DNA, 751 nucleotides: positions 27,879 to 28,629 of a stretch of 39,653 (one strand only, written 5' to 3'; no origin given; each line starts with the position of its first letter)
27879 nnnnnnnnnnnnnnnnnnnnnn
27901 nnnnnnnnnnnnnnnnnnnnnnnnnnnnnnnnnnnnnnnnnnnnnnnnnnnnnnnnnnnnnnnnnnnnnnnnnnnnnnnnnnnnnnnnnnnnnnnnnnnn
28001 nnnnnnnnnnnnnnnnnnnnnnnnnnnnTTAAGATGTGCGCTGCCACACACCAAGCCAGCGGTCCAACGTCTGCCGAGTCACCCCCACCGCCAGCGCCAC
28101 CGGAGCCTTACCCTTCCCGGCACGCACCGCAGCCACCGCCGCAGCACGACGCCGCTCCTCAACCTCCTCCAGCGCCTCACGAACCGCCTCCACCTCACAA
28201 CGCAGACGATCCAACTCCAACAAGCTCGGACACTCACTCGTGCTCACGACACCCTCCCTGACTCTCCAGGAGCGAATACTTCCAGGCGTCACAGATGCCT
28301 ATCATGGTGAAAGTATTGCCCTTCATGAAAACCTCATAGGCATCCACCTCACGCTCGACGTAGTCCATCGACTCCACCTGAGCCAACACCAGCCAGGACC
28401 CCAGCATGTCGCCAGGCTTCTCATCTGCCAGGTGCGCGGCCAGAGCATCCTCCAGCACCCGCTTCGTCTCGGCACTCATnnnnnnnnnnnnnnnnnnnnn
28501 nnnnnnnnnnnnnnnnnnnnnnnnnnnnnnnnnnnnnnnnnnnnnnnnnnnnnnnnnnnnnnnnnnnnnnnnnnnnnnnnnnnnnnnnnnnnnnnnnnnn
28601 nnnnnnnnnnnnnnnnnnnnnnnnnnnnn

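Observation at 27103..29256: Two co-regulated leftward operons of small ORFans ending in an HTH gene: candidate anti-defence (acr/aca-like) island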

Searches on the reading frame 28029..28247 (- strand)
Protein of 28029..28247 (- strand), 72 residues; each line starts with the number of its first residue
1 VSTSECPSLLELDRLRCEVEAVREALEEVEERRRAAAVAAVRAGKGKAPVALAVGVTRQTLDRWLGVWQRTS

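Call 12: search_protein_families(library=pfam, max_evalue=1, proteins=[window:28029-28247:-])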
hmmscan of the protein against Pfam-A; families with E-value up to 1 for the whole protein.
window:28029-28247:- (72 aa): 3 families
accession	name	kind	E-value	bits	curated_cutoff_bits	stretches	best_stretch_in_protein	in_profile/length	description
PF13384.12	HTH_23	-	2.4e-05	24.4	24.6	1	30-65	3-38/50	Homeodomain-like domain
PF13518.12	HTH_28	-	0.00085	19.8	25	1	33-69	1-37/52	Helix-turn-helix domain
PF13551.12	HTH_29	-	0.0012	19.3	28.1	1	34-65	1-33/64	Winged helix-turn helix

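Call 13: search_protein_families(library=phrogs, max_evalue=1, proteins=[window:28029-28247:-])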
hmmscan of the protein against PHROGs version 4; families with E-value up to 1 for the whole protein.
window:28029-28247:- (72 aa): 8 families
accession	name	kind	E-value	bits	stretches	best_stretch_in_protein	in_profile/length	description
phrog_17682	-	unknown function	0.00091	20.2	1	9-45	64-103/108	-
phrog_7061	-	DNA, RNA and nucleotide metabolism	0.0014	20.1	1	20-66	24-66/70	HTH DNA binding protein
phrog_10624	-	unknown function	0.027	15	1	21-65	4-47/165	-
phrog_7344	-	head and packaging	0.044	15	1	27-64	11-48/161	terminase small subunit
phrog_2311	-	DNA, RNA and nucleotide metabolism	0.046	15.1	1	18-70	85-137/139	HTH DNA binding protein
phrog_6978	-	unknown function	0.093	13.3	1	40-69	54-84/284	-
phrog_4151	-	DNA, RNA and nucleotide metabolism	0.31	11.8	1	48-70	24-48/154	DNA binding protein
phrog_11138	-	unknown function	0.37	12.1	1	16-63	79-126/142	-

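Call 51: find_homologous_proteins(query=window:28029-28247:-, max_evalue=0.001)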
Query window:28029-28247:- (72 aa): 169 proteins with E <= 0.001 among 206 candidates; the best 120 are listed.
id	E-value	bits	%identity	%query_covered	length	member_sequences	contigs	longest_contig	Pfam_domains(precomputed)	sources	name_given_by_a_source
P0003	7.4e-34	132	93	100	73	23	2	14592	-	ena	-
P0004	2.3e-33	131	93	100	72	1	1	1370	-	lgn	-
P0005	3.1e-33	130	93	96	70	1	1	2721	-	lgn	-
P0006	9.8e-33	129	90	100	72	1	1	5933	-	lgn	-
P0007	1.2e-32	128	89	100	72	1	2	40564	-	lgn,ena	-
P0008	1.5e-32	128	92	100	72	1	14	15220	-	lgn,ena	-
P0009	4.9e-32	127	90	96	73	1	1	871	-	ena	-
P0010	5.4e-32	126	90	100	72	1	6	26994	-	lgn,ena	-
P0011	6.8e-32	126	93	97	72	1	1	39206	PF13384.13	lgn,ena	-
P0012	8.5e-32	126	90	100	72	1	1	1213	-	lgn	-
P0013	8.7e-32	126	90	100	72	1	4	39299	-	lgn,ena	-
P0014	1.1e-31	125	89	100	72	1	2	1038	-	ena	-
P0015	1.5e-31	125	90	97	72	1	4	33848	PF13384.13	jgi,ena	jgi:transposase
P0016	1.8e-31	125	90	100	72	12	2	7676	PF13384.13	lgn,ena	-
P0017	2.2e-31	124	88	96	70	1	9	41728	-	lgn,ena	-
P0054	2.6e-28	115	83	97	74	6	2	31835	-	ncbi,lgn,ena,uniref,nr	ncbi:hypothetical protein [Actinomyces massiliensis]|uniref:hypothetical protein n=1 Tax=Actinomyces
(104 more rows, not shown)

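Call 53: search_protein_families(library=padloc, max_evalue=1, proteins=[window:28029-28247:-])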
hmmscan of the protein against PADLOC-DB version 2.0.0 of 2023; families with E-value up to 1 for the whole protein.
window:28029-28247:- (72 aa): 0 families

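Call 61: search_solved_structures(query=A2, max_evalue=10, show_alignments=1)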
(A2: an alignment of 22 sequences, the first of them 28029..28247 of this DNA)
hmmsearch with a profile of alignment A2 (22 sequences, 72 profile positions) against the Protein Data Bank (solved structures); distinct sequences matched with E-value up to 10: 13.
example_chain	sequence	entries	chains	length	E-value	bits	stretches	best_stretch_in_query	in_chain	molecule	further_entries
9sdc_A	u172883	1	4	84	0.0027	21.3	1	20-61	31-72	RelI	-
4myr_A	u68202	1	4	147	0.0067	20.1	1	17-58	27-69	CpaE2 pilus assembly protein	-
5szh_A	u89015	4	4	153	0.077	16.7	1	11-48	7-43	MICAL C-terminal-like protein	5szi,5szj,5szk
5mrc_OO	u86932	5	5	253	0.48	14.1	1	11-67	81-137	uS15m | Small ribosomal subunit protein uS15m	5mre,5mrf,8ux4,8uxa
4bhq_A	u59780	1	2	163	0.59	13.8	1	11-50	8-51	COMPETENCE PROTEIN PILN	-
8d8j_O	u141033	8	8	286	0.65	13.7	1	11-67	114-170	37S ribosomal protein S28, mitochondrial | Small ribosomal subunit protein uS15m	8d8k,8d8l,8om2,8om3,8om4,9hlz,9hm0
8pn2_A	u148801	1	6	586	0.82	13.4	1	12-50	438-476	Protein NARROW LEAF 1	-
8i7r_O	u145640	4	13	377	1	13.1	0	48-67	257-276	RIB43A-like with coiled-coils protein 2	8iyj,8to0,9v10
8has_A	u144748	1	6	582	1.2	12.8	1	12-48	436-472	Protein NARROW LEAF 1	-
4r32_B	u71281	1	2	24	1.5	12.5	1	8-24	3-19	Paxillin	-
7xbs_A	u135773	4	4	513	1.6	12.5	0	17-54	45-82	CmnG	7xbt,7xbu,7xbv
2vzg_A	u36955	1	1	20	1.6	12.5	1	9-24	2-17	Paxillin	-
3db2_A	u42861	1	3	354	3.8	11.2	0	12-53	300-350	putative NADPH-dependent oxidoreductase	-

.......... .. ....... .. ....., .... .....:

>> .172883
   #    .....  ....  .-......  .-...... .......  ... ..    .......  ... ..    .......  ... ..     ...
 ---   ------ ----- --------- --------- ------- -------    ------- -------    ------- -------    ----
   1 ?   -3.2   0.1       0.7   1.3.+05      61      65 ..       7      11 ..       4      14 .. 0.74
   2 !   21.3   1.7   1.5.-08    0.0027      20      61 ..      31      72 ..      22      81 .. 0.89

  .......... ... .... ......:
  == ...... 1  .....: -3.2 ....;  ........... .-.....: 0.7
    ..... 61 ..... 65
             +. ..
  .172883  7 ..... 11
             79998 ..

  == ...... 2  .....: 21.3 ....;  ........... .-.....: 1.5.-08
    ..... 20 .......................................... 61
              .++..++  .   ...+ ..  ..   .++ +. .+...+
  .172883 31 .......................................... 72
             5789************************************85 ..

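Call 64: predict_structure(alignment_id=A2)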
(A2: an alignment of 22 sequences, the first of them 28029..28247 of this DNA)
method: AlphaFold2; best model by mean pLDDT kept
length: 72 residues; sequences in the alignment: 22
mean_pLDDT: 91.6   pTM: 0.69
mean pLDDT of the five models: 91.6, 91.5, 90.8, 89.6, 87.2
residues with pLDDT >= 90: 60; 70-90: 5; 50-70: 6; < 50: 1
segments of 3 or more residues with pLDDT < 50: none
pLDDT, mean of each block of 10 residues (from residue 1): 73 97 97 98 96 95 90 65
secondary structure, 60 per line:
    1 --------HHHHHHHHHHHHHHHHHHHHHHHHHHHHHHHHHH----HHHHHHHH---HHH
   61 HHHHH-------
elements in order: H9-42 H47-54 H58-65

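Call 69: fold_search(model_id=the predicted structure, library=pdb)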
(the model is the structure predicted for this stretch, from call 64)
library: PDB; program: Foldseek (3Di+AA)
matches with E <= 10: 410; with E <= 0.001: 0
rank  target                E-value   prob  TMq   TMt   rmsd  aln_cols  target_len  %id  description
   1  2x48_A                7.2e-01  0.97  0.47  0.61   1.2        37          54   24  ORF 55 from Sulfolobus islandicus rudivirus 1 (released 2010-07-21)
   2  9hyu_M                7.7e-01  0.51  0.42  0.30   9.5        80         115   16  Cryo-EM structure of the Chromera velia PSI supercomplex at 1.84 Angstrom resolution (released 2026-01-28)
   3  7r3h_C                8.2e-01  0.54  0.42  0.14  12.5        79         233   23  PROSS optimitzed variant of RhlR (75 mutations) in complex with native autoinducer C4-HSL (released 2022-12-14)
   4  7r3g_A                8.2e-01  0.54  0.42  0.14  12.8        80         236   22  PROSS optimitzed variant of RhlR (75 mutations) in complex with the synthetic antagonist mBTL (released 2022-12-14)
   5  7r3j_D                8.2e-01  0.47  0.39  0.13  12.5        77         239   19  Nativ complex of PqsE and RhlR with the synthetic antagonist mBTL (released 2022-12-14)
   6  6p0u_B                9.9e-01  0.51  0.40  0.35   9.1        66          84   23  Crystal structure of ternary DNA complex " FX(1-2)-2Xis" containing E. coli Fis and phage lambda Xis (released 2019-06-19)
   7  7bhy_A                9.9e-01  0.41  0.36  0.42   6.0        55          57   16  DNA-binding domain of DeoR in complex with the DNA operator (released 2021-11-10)
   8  7r3e_A                9.9e-01  0.41  0.39  0.06  12.3        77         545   19  Fusion construct of PqsE and RhlR in complex with the synthetic antagonist mBTL (released 2022-12-14)
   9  8dq0_D                9.9e-01  0.38  0.38  0.13  12.5        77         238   19  Quorum-sensing receptor RhlR bound to PqsE (released 2022-12-07)
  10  6p0s_B                1.1e+00  0.51  0.40  0.36   8.7        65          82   23  Crystal structure of ternary DNA complex "FX2" containing E. coli Fis and phage lambda Xis (released 2019-06-19)
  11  1f36_A                1.1e+00  0.38  0.39  0.33   9.3        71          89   22  THE CRYSTAL STRUCTURE OF FIS MUTANT K36E REVEALS THAT THE TRANSACTIVATION REGION OF THE FIS PROTEIN CONTAINS EXTENDED  (released 1997-12-24)
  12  2r0q_C                1.2e+00  0.80  0.51  0.20   8.4        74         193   16  Crystal structure of a serine recombinase- DNA regulatory complex (released 2008-04-01)
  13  7r3e_B                1.2e+00  0.44  0.39  0.06  11.4        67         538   21  Fusion construct of PqsE and RhlR in complex with the synthetic antagonist mBTL (released 2022-12-14)
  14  3lst_A                1.2e+00  0.21  0.28  0.08   8.8        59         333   25  Crystal Structure of CalO1, Methyltransferase in Calicheamicin Biosynthesis, SAH bound form (released 2010-03-02)
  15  9uko_F                1.3e+00  0.38  0.38  0.10  10.4        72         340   22  CryoEM structure of the T.thermophilus transcription initiation complex bound to Ap4A-C, -1 dA in the template DNA str (released 2025-10-22)
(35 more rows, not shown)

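Call 73: find_encoding_contigs(protein=P0054, flank=10000, max_places=3)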
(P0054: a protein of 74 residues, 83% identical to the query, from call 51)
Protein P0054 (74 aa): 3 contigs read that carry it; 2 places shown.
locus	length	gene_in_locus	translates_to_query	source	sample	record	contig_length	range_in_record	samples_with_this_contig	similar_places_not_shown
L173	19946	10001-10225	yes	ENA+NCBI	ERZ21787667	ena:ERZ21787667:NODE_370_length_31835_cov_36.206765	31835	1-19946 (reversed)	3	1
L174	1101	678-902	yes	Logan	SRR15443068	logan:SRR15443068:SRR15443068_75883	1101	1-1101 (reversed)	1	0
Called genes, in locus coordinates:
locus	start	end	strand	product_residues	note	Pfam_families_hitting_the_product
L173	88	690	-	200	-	-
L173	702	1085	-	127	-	-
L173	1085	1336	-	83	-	-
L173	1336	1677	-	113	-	-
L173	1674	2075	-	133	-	PF09355:Phage_Gp19 (weak)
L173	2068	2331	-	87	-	-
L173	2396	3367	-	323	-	PF17236:SU10_MCP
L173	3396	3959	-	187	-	-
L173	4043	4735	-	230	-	PF25310:VG15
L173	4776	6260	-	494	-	PF05133:SPP1_portal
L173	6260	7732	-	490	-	-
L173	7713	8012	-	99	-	-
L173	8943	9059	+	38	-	-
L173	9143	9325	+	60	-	-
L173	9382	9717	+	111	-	-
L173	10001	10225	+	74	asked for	-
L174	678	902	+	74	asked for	-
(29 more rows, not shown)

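Call 102: search_protein_families(library=ncbifam, max_evalue=1, proteins=[window:28029-28247:-])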
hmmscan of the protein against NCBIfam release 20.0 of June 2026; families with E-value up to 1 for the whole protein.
window:28029-28247:- (72 aa): 1 family
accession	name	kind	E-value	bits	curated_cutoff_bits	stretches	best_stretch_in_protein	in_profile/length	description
NF033545.0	transpos_IS630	equivalog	0.0079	15.7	100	1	33-70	1-38/299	IS630 family transposase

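Call 123: fold_search(model_id=the predicted structure, library=viral)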
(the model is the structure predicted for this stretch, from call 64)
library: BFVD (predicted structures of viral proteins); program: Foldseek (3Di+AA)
matches with E <= 10: 993; with E <= 0.001: 1
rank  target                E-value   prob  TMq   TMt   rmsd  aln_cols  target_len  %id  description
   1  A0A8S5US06            2.7e-06  1.00  0.88  0.87   4.6        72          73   65  Uncharacterized protein [Siphoviridae sp. ctksc2]
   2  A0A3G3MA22            4.5e-03  1.00  0.75  0.79   4.3        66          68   38  Helix-turn-helix DNA binding domain protein [Gordonia phage Octobien14]
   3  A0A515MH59            1.1e-02  1.00  0.69  0.51   8.3        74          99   39  Uncharacterized protein [Gordonia phage Trax]
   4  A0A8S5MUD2            1.2e-02  1.00  0.69  0.34   6.4        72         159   32  Catabolite gene activator protein [Phage sp. ct4bw6]
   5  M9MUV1                1.5e-02  1.00  0.62  0.38   6.5        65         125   32  (no name in the UniProt tables at hand)
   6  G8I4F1                1.8e-02  1.00  0.76  0.80   3.4        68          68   24  Uncharacterized protein [Mycobacterium phage DS6A]
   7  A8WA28                1.9e-02  1.00  0.64  0.42   2.5        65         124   29  Helix-turn-helix DNA binding domain protein [Mycobacterium phage Giles]
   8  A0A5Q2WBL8            2.3e-02  1.00  0.64  0.63   2.1        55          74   34  Helix-turn-helix DNA binding domain protein [Gordonia phage Syleon]
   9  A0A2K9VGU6            4.2e-02  1.00  0.63  0.67   6.7        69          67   23  (no name in the UniProt tables at hand)
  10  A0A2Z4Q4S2            4.4e-02  1.00  0.76  0.81   4.2        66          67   29  Helix-turn-helix DNA-binding domain protein [Microbacterium phage Floof]
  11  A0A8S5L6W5            5.4e-02  1.00  0.70  0.72   1.4        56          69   36  InsA C-terminal domain [Siphoviridae sp. ct45W1]
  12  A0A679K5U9            6.1e-02  1.00  0.61  0.69   6.3        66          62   20  (no name in the UniProt tables at hand)
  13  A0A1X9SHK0            6.5e-02  1.00  0.71  0.52   1.5        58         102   31  Helix-turn-helix DNA binding domain protein [Mycobacterium phage Shandong1]
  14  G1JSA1                6.9e-02  1.00  0.66  0.56   7.1        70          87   24  (no name in the UniProt tables at hand)
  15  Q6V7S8                6.9e-02  0.97  0.45  0.14   9.1        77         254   21  HNH endonuclease [Burkholderia phage Bcep22]
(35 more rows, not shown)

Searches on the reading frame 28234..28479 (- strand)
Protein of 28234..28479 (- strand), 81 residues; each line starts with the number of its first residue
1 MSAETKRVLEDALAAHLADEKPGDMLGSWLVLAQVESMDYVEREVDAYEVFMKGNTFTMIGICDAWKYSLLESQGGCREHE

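Call 12: search_protein_families(library=pfam, max_evalue=1, proteins=[window:28234-28479:-])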
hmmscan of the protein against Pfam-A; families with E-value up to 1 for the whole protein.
window:28234-28479:- (81 aa): 0 families

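Call 13: search_protein_families(library=phrogs, max_evalue=1, proteins=[window:28234-28479:-])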
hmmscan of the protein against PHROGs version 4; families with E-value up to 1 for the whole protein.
window:28234-28479:- (81 aa): 3 families
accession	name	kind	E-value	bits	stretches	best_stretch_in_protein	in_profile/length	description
phrog_20803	-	unknown function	0.00048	21.3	1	1-38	1-39/77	-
phrog_21953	-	unknown function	0.0072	17.5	1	38-54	36-52/58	-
phrog_25102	-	unknown function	0.12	13.6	1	5-48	23-61/66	-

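Call 53: search_protein_families(library=padloc, max_evalue=1, proteins=[window:28234-28479:-])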
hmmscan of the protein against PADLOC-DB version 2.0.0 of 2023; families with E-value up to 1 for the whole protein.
window:28234-28479:- (81 aa): 0 families

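Call 102: search_protein_families(library=ncbifam, max_evalue=1, proteins=[window:28234-28479:-])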
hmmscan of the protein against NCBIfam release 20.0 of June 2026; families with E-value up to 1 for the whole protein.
window:28234-28479:- (81 aa): 0 families

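Call 104: search_solved_structures(query=window:28234-28479:-, max_evalue=5)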
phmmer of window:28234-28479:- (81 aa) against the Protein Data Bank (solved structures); distinct sequences matched with E-value up to 5: 0.
